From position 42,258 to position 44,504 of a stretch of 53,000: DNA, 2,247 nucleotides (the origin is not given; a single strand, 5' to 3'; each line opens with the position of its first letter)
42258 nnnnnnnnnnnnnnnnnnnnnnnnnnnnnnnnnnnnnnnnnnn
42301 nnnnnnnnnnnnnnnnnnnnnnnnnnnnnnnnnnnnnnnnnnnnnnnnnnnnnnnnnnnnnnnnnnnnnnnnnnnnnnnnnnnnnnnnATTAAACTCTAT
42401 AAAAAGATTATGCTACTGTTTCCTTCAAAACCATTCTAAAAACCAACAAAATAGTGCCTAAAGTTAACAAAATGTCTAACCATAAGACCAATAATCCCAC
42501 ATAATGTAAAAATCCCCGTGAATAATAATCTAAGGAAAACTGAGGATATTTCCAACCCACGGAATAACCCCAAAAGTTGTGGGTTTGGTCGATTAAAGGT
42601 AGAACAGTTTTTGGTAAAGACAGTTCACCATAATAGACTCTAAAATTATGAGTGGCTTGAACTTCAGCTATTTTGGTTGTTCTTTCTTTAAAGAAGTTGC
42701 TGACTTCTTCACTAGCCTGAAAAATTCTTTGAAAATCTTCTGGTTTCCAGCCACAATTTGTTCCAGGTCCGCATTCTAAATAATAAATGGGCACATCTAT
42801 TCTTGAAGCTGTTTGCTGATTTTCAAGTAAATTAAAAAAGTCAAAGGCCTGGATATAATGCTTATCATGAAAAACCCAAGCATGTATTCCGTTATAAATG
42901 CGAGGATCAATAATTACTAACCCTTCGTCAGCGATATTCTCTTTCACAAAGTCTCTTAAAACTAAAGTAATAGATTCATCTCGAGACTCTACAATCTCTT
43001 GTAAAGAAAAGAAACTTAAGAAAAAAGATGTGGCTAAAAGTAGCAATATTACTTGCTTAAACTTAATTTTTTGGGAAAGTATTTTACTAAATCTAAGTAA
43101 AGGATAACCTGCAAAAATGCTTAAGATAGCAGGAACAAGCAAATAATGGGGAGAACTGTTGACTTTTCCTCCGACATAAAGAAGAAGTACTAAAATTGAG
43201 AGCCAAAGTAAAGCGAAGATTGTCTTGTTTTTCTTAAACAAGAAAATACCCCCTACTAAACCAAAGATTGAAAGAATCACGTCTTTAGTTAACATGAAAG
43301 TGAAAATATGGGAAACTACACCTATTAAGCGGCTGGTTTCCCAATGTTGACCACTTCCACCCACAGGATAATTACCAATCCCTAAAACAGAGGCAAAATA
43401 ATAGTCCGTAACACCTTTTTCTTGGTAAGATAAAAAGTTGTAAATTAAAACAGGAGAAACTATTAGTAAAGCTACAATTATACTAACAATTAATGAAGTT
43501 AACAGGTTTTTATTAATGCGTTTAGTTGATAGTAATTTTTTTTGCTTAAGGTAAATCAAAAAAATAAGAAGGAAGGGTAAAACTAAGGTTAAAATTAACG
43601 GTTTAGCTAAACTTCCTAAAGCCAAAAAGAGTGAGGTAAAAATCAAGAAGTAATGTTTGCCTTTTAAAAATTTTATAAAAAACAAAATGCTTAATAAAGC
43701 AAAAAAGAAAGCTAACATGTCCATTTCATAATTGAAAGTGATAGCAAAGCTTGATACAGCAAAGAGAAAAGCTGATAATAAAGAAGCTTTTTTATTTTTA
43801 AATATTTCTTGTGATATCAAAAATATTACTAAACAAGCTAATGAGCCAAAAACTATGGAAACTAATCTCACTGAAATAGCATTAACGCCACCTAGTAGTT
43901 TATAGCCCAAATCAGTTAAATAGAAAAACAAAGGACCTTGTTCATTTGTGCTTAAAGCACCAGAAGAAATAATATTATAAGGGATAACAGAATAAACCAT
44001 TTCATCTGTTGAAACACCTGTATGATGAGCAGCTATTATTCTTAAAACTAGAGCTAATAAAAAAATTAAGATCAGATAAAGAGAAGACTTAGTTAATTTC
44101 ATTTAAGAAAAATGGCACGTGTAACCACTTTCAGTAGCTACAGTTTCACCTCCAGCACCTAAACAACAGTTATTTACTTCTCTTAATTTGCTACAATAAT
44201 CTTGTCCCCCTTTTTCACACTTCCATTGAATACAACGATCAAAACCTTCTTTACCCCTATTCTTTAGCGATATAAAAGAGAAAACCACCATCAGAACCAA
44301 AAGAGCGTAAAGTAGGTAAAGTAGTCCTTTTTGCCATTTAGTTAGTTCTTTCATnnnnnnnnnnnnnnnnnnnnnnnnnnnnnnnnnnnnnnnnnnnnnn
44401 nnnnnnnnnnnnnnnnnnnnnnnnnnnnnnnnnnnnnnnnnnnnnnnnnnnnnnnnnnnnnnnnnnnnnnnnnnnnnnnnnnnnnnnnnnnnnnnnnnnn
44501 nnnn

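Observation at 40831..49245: Arn-like operon in a probable archaeon: polyprenyl-P GT2 + N-formyltransferase + three consecutive GT-C proteins + Cys-rich mini-protein + cupin + aminotransferase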

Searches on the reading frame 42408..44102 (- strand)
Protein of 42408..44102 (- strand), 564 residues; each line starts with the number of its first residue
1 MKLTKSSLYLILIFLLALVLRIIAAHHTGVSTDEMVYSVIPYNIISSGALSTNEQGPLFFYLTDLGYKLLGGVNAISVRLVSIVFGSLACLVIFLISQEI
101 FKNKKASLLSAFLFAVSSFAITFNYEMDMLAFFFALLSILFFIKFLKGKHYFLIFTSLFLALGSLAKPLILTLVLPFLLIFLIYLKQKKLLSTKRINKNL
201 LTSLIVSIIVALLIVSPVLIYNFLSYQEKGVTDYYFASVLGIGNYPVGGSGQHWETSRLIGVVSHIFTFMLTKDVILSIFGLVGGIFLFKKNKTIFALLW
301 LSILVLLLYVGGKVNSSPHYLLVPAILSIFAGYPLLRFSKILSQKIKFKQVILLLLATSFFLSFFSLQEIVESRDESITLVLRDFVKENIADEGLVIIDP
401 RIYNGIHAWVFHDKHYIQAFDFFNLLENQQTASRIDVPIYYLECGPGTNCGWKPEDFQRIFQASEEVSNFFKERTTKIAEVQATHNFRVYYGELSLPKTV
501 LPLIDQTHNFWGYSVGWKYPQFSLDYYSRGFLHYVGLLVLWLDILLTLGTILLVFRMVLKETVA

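Call 3: search_protein_families(library=pfam, proteins=[window:42408-44102:-], max_evalue=0.01)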
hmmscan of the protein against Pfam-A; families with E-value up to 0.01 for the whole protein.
window:42408-44102:- (564 aa): 2 families
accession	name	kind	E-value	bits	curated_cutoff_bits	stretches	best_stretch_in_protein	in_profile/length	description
PF13231.12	PMT_2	-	6.4e-17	62.7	26.1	1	55-221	2-160/160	Dolichyl-phosphate-mannose-protein mannosyltransferase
PF02366.24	PMT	-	7.8e-10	39.2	22.7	1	58-223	65-235/245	Dolichyl-phosphate-mannose-protein mannosyltransferase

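Call 4: search_protein_families(library=ncbifam, proteins=[window:42408-44102:-], max_evalue=0.01)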
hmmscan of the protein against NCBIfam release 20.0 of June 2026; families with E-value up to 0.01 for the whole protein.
window:42408-44102:- (564 aa): 2 families
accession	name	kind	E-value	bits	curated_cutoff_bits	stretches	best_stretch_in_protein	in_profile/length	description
TIGR03663.1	TIGR03663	subfamily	6.3e-18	65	126.25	1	9-364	3-365/435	flippase activity-associated protein Agl23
NF009784.2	PRK13279.1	equivalog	1.3e-05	24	567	1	60-236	66-238/539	lipid IV(A) 4-amino-4-deoxy-L-arabinosyltransferase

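Call 56: search_solved_structures(query=window:42408-44102:-, max_evalue=0.1, show_alignments=1)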
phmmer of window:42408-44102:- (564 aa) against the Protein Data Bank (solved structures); distinct sequences matched with E-value up to 0.1: 0.

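Call 62: search_solved_structures(query=A6, max_evalue=1, show_alignments=1)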
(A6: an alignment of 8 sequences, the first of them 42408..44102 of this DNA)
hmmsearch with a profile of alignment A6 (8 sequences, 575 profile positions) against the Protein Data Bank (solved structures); distinct sequences matched with E-value up to 1: 0.

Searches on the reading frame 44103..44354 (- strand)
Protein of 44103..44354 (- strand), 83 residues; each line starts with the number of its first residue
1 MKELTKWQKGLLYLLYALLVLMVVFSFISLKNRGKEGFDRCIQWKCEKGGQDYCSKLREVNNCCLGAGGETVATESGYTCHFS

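Call 3: search_protein_families(library=pfam, proteins=[window:44103-44354:-], max_evalue=0.01)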
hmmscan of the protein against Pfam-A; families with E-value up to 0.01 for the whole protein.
window:44103-44354:- (83 aa): 0 families

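Call 4: search_protein_families(library=ncbifam, proteins=[window:44103-44354:-], max_evalue=0.01)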
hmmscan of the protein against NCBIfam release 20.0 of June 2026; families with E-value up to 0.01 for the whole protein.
window:44103-44354:- (83 aa): 0 families

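Call 68: search_protein_families(library=pfam, proteins=[window:44103-44354:-], max_evalue=1)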
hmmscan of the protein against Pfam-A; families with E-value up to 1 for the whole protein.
window:44103-44354:- (83 aa): 0 families
